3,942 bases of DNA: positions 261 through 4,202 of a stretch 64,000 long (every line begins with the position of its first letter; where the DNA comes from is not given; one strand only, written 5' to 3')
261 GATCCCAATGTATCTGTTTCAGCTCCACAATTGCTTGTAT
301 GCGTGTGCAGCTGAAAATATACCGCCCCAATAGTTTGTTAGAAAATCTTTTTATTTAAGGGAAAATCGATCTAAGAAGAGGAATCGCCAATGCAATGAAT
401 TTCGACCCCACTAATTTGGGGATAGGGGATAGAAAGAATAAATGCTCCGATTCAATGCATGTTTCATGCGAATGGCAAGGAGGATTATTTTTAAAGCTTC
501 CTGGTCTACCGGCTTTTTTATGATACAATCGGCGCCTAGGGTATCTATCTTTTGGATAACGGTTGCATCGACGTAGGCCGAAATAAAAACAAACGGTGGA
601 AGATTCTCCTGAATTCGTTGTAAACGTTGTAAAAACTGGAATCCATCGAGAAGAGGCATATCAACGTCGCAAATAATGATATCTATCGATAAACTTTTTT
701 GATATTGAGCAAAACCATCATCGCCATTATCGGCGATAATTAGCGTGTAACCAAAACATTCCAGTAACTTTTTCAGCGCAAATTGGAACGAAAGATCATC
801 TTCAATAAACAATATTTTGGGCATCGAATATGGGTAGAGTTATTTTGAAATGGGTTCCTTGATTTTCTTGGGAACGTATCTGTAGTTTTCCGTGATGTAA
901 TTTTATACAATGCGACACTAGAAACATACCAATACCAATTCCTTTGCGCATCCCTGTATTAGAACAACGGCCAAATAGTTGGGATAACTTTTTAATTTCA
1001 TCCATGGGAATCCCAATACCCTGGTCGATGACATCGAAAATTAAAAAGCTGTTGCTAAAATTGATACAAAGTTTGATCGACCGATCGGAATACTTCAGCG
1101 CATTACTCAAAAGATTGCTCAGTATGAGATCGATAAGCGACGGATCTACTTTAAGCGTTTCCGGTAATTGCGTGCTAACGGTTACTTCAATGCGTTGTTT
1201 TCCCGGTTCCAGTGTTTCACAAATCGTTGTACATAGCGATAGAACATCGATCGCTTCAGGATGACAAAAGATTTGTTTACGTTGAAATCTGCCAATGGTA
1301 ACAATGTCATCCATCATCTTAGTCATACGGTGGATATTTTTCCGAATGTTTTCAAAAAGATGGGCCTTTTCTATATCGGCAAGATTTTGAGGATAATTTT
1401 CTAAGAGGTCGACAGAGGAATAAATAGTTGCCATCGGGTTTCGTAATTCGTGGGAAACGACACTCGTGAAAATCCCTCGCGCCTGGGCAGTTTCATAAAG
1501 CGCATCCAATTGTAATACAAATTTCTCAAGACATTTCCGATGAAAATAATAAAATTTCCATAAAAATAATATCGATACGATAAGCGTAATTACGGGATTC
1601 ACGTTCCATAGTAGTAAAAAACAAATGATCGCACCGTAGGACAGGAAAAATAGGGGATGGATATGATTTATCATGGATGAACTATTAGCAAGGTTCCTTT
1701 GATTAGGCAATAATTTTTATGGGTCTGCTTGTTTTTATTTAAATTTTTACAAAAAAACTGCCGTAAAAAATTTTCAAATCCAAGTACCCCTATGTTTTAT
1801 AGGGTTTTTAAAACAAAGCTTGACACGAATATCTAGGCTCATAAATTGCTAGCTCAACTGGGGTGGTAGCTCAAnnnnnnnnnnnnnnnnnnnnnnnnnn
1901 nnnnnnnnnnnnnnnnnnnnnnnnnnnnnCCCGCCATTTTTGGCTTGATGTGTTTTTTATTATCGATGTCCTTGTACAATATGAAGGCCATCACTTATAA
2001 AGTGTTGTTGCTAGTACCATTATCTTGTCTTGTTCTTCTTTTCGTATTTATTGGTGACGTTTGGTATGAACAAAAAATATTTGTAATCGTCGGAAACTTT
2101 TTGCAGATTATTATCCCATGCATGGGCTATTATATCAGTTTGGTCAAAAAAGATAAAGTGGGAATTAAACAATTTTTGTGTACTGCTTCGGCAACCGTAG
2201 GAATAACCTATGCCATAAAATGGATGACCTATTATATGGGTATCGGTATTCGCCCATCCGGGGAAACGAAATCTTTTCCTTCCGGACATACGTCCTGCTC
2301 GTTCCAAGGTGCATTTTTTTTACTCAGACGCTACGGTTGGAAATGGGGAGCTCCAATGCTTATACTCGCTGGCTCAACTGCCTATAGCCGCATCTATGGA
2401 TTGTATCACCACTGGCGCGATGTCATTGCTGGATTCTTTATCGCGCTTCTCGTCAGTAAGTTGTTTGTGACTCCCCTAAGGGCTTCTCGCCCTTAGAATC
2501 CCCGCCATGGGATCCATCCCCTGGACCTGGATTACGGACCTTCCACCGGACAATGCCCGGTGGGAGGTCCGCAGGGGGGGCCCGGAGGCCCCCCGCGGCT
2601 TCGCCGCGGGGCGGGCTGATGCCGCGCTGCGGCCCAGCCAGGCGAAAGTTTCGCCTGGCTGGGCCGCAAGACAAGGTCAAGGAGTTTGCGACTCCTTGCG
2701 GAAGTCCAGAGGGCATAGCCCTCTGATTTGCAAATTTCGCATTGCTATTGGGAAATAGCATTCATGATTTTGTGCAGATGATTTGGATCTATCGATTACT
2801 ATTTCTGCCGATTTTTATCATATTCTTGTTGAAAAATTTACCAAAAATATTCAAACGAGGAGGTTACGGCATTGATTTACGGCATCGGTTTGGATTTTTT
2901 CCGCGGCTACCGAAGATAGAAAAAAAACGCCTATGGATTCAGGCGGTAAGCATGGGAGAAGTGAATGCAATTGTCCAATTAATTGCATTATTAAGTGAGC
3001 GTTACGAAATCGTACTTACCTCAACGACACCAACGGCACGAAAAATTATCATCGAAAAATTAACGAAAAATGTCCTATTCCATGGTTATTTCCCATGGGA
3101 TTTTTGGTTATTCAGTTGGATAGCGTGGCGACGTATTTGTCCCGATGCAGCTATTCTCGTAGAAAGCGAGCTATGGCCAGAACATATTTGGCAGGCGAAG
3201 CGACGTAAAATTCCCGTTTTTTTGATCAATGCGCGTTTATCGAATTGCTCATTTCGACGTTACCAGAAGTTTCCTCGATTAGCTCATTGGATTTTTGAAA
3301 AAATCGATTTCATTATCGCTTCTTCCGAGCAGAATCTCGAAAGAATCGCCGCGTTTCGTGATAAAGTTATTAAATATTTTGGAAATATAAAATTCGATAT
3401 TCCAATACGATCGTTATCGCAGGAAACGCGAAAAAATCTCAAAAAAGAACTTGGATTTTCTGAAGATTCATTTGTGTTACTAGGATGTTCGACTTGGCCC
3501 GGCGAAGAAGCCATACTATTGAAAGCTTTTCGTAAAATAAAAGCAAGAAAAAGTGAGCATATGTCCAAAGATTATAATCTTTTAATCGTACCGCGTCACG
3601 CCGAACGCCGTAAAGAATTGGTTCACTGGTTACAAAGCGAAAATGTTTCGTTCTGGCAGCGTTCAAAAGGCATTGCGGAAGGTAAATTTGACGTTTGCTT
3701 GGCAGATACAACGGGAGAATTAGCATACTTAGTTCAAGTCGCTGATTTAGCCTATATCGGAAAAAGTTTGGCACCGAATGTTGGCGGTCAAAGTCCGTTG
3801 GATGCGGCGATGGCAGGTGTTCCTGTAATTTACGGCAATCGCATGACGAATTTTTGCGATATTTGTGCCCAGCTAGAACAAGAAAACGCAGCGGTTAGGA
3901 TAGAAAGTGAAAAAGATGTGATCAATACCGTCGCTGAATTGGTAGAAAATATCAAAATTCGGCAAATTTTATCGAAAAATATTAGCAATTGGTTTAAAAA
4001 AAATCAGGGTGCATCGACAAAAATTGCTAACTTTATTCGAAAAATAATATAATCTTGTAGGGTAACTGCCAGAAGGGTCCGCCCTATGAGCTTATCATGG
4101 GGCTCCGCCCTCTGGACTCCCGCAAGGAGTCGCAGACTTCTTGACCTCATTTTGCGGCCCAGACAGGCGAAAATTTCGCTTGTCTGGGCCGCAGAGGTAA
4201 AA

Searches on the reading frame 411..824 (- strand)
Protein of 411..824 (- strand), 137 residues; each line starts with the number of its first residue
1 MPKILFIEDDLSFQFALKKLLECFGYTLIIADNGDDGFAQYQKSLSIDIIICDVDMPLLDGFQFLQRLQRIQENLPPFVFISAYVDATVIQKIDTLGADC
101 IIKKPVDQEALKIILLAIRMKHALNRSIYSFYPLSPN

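Call 11: search_protein_families(library=pfam, proteins=[window:411-824:-], max_evalue=0.001)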
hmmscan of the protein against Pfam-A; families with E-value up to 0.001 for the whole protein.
window:411-824:- (137 aa): 2 families
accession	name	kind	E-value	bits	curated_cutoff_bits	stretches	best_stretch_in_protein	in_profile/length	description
PF00072.30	Response_reg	-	2.4e-19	70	30.2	1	4-112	1-107/111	Response regulator receiver domain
PF03709.21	OKR_DC_1_N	-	0.0002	22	29.3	1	18-93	10-86/111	Orn/Lys/Arg decarboxylase, N-terminal domain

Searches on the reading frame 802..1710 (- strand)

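Call 11: search_protein_families(library=pfam, proteins=[window:802-1710:-], max_evalue=0.001)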
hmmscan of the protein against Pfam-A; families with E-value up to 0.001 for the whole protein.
window:802-1710:- (302 aa): 3 families
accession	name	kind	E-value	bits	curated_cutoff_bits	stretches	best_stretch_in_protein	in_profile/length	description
PF02518.31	HATPase_c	-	7.6e-20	71.8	26.4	1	189-293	2-108/111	Histidine kinase-, DNA gyrase B-, and HSP90-like ATPase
PF00512.31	HisKA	-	8.2e-12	45.4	26.9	1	78-142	2-63/66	His Kinase A (phospho-acceptor) domain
PF14501.12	HATPase_c_5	-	0.00066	20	22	0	195-293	8-102/102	GHKL domain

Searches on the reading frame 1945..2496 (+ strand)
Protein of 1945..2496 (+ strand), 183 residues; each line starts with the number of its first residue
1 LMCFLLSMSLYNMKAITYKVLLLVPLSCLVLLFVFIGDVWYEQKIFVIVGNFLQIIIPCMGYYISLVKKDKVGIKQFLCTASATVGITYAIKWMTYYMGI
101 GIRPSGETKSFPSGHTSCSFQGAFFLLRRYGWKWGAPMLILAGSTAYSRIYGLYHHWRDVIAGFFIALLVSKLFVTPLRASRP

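Call 11: search_protein_families(library=pfam, proteins=[window:1945-2496:+], max_evalue=0.001)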
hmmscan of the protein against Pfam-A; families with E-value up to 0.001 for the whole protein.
window:1945-2496:+ (183 aa): 2 families
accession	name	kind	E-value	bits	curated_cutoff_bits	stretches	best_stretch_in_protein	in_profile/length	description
PF01569.27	PAP2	-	3.4e-13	49.9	27.2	1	104-175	47-122/130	PAP2 superfamily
PF14378.12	PAP2_3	-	0.00045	20.5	27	0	16-171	34-188/190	PAP2 superfamily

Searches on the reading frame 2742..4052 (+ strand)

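Call 11: search_protein_families(library=pfam, proteins=[window:2742-4052:+], max_evalue=0.001)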
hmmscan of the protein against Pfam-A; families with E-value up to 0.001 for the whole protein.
window:2742-4052:+ (436 aa): 1 family
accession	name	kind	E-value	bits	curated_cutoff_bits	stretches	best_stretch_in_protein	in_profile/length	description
PF04413.22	Glycos_transf_N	-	3.1e-48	164.1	23.9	1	46-220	3-179/179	3-Deoxy-D-manno-octulosonic-acid transferase (kdotransferase)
